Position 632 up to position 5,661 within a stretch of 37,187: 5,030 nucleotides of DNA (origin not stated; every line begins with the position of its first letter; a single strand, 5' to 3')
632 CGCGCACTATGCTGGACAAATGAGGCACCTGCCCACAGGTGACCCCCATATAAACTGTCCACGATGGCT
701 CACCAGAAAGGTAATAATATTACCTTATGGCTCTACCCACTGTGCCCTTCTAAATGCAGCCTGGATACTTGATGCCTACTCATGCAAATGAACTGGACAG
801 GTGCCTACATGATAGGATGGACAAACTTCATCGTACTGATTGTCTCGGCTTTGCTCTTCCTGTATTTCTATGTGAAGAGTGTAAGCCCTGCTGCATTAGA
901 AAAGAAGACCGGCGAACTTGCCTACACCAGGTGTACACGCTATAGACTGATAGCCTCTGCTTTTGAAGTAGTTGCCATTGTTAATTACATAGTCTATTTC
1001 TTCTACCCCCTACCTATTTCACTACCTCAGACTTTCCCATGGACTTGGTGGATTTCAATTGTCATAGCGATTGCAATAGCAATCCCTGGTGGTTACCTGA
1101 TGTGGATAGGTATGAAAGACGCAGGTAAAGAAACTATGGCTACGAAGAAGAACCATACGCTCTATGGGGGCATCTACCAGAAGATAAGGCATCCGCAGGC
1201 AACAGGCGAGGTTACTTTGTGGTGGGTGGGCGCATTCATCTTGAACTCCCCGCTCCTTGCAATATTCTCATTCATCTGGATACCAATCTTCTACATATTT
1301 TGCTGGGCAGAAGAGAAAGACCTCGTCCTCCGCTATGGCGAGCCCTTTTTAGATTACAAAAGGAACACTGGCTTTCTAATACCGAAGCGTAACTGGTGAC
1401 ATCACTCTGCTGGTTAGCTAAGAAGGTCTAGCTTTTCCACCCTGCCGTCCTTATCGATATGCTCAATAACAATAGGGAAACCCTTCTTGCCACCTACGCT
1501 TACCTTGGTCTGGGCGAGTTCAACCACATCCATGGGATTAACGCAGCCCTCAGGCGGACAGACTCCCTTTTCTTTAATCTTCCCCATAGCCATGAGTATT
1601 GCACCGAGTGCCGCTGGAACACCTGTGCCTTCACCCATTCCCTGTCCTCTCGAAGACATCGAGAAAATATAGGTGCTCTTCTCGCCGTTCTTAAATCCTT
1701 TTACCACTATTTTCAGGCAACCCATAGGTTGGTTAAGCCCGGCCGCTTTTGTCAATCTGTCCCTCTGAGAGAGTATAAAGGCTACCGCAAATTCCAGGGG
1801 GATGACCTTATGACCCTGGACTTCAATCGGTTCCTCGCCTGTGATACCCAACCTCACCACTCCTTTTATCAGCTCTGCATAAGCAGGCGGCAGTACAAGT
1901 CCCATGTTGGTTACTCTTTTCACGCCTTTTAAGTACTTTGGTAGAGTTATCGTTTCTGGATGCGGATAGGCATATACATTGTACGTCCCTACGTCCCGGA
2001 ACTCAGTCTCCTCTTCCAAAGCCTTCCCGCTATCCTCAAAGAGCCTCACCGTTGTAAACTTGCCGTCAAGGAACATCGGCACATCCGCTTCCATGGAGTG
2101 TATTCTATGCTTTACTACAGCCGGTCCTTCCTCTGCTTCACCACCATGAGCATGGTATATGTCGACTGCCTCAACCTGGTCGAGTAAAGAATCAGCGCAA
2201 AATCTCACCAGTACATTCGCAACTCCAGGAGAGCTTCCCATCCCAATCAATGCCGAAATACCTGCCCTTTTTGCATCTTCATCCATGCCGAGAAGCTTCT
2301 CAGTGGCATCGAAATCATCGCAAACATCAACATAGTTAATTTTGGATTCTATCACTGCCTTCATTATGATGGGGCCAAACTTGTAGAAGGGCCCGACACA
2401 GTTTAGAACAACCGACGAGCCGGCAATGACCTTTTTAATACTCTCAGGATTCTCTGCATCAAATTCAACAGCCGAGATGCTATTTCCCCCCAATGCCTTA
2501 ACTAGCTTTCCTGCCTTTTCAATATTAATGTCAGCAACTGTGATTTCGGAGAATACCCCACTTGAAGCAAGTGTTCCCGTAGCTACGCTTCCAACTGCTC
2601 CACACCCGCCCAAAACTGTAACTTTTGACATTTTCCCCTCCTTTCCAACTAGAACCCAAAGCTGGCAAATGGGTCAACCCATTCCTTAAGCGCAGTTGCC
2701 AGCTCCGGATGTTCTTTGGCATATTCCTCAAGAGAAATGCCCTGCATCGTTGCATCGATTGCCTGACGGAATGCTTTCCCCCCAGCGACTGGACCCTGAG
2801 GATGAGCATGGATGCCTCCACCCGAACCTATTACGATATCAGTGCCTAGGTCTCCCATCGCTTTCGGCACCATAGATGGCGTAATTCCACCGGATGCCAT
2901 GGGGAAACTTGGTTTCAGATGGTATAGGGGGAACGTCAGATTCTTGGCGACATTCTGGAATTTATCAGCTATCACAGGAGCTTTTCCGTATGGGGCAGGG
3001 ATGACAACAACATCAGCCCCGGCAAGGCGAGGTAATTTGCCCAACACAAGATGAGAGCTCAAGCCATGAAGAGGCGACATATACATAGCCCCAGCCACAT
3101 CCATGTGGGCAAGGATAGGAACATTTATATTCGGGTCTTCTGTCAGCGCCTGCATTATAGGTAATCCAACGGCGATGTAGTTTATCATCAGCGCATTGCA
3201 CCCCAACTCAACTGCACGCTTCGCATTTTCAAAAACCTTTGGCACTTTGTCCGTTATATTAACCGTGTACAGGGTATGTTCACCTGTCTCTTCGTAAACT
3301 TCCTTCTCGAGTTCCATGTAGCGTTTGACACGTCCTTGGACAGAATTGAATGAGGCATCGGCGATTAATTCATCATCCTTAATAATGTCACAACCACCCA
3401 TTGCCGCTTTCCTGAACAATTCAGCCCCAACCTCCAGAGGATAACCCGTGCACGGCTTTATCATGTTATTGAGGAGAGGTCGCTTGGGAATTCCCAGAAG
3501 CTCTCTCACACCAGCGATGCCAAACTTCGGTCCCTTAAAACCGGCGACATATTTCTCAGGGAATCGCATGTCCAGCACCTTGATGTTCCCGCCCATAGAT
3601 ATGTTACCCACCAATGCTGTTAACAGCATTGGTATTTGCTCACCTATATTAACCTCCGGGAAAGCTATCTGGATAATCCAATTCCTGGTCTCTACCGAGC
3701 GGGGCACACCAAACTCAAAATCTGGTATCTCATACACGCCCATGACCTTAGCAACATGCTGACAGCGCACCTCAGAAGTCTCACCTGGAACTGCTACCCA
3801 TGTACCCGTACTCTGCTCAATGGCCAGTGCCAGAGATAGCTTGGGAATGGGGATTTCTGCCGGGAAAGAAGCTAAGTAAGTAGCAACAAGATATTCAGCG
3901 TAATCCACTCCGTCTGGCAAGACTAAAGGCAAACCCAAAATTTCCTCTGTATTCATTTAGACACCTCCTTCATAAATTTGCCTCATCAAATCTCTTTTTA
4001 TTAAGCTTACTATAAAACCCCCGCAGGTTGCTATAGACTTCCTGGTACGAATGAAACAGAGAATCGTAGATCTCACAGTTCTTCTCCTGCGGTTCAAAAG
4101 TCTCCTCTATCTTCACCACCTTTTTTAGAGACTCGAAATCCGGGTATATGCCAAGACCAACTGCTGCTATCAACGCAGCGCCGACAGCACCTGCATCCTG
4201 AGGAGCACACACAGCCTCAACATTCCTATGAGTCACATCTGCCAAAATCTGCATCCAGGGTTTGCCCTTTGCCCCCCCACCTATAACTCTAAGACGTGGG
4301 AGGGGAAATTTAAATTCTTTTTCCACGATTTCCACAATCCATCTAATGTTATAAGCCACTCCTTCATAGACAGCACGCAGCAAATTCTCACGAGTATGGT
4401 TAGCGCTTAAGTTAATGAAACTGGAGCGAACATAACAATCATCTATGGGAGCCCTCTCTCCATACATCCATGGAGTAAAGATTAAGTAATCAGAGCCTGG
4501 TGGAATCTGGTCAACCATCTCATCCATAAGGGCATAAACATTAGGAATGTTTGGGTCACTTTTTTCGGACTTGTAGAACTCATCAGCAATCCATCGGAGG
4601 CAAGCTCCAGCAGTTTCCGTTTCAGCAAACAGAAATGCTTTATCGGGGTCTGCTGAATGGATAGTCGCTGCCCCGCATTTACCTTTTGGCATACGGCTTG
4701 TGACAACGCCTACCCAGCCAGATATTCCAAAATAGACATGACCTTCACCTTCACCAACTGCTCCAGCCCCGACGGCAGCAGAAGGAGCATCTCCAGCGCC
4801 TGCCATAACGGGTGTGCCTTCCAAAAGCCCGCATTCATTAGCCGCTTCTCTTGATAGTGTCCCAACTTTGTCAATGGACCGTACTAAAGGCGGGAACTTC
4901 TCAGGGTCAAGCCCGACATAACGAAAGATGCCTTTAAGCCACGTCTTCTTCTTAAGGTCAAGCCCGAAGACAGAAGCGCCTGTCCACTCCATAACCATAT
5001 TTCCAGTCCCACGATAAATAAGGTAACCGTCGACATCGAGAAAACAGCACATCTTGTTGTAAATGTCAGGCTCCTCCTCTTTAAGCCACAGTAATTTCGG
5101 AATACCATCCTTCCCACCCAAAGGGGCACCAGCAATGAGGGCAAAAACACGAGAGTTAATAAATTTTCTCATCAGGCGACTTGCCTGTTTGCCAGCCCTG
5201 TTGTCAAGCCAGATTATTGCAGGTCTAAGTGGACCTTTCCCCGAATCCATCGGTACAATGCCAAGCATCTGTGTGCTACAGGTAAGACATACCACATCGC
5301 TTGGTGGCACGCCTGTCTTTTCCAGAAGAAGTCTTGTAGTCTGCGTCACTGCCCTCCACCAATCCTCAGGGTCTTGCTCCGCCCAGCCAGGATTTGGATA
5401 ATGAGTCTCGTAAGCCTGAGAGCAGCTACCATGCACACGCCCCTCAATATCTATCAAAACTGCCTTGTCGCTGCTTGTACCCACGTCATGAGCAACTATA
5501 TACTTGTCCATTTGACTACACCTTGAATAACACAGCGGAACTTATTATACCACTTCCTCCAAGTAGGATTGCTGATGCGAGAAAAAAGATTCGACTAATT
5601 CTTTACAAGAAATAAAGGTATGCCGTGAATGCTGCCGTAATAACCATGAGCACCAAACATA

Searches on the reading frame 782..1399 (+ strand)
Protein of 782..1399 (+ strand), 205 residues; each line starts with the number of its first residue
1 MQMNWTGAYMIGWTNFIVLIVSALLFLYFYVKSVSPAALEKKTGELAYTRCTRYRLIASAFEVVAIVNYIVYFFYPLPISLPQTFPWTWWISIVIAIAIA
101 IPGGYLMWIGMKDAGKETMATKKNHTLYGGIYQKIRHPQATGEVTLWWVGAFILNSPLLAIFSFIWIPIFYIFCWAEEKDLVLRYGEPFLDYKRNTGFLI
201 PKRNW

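Call 77: search_protein_families(library=pfam, proteins=[window:782-1399:+], max_evalue=0.00001)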
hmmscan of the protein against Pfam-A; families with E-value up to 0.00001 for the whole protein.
window:782-1399:+ (205 aa): 1 family
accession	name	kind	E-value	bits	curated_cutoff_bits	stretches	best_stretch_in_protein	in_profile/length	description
PF04191.18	PEMT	-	1.2e-06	29.3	25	1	94-186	4-103/105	Phospholipid methyltransferase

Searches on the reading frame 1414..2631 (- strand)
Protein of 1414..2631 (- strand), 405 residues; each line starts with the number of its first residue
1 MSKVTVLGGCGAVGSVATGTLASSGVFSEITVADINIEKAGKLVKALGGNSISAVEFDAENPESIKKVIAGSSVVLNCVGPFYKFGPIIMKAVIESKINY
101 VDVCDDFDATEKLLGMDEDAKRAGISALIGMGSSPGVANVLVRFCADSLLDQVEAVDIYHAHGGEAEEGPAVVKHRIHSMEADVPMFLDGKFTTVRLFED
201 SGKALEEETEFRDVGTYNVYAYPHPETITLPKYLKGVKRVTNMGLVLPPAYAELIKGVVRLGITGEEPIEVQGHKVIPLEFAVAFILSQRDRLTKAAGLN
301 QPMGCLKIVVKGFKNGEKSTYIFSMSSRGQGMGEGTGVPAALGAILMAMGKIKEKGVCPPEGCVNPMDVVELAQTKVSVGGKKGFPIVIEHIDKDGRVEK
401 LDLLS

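Call 77: search_protein_families(library=pfam, proteins=[window:1414-2631:-], max_evalue=0.00001)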
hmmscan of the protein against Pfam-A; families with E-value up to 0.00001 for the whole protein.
window:1414-2631:- (405 aa): 2 families
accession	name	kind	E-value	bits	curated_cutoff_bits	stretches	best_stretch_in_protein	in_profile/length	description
PF03435.24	Sacchrp_dh_NADP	-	5.6e-19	69.2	25.1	1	6-128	3-129/129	Saccharopine dehydrogenase NADP binding domain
PF16653.10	Sacchrp_dh_C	-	3.2e-11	44.3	31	1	187-369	67-252/265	Saccharopine dehydrogenase C-terminal domain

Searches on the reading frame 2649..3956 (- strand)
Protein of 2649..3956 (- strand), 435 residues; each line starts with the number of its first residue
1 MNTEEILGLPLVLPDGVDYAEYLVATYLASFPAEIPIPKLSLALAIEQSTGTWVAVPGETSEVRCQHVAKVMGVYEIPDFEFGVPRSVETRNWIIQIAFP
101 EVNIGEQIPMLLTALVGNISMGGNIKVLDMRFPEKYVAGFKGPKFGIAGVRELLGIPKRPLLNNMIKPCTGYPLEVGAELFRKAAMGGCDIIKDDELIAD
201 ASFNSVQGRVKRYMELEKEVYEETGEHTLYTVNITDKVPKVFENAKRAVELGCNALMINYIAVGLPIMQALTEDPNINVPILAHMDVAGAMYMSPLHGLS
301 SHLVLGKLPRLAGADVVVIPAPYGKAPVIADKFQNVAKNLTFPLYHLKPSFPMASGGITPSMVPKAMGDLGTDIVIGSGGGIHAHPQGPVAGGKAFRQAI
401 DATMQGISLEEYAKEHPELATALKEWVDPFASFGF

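Call 77: search_protein_families(library=pfam, proteins=[window:2649-3956:-], max_evalue=0.00001)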
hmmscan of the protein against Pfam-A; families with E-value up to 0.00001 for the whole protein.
window:2649-3956:- (435 aa): 2 families
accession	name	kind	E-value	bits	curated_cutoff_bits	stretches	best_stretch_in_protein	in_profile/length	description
PF00016.26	RuBisCO_large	-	7.7e-46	157.1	30.1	1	146-426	1-299/299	Ribulose bisphosphate carboxylase large chain, catalytic domain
PF02788.21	RuBisCO_large_N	-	2.2e-07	31.5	20.7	1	23-136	14-120/120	Ribulose bisphosphate carboxylase large chain, N-terminal domain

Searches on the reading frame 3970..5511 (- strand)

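Call 77: search_protein_families(library=pfam, proteins=[window:3970-5511:-], max_evalue=0.00001)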
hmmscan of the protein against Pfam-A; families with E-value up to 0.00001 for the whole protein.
window:3970-5511:- (513 aa): 2 families
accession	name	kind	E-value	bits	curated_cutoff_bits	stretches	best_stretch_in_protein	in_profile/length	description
PF00370.27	FGGY_N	-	6.8e-54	183.5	28.8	1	4-248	1-245/245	FGGY family of carbohydrate kinases, N-terminal domain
PF02782.22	FGGY_C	-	9.9e-27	94.4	27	1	277-452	22-197/198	FGGY family of carbohydrate kinases, C-terminal domain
